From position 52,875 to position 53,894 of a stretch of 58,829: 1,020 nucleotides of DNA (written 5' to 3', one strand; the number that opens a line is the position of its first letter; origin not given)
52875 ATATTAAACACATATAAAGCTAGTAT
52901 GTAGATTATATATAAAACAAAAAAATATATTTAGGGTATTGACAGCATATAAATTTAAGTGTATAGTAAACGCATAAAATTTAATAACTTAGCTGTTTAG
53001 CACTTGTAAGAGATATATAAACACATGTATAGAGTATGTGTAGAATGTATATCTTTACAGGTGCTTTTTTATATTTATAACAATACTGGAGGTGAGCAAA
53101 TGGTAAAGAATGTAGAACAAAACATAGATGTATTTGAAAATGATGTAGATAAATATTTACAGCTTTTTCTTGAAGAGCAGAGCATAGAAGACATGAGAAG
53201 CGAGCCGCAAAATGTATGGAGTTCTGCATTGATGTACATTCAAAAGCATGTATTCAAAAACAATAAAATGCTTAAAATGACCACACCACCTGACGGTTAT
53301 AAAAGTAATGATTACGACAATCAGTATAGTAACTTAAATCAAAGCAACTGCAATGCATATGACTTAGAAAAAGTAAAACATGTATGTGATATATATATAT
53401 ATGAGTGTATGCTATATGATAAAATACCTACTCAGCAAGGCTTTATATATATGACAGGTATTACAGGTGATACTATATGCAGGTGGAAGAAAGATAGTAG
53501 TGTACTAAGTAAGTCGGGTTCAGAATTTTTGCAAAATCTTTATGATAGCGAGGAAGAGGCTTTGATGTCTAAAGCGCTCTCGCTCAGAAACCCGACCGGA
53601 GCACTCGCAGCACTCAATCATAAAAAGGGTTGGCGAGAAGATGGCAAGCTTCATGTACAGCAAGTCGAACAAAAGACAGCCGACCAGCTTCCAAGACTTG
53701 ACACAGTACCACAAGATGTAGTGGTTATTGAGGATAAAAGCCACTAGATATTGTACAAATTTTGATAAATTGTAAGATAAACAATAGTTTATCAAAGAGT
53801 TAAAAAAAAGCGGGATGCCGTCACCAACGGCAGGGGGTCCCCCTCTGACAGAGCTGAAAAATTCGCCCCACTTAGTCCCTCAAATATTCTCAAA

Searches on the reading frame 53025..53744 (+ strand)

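Call 61: search_protein_families(library=pfam, proteins=[window:53025-53744:+], max_evalue=0.001)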
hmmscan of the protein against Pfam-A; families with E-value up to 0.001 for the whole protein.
window:53025-53744:+ (240 aa): 1 family
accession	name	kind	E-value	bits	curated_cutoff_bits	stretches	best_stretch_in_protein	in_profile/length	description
PF16677.11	GP3_package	-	0.00038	21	29.4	0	114-206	9-102/105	DNA-packaging protein gp3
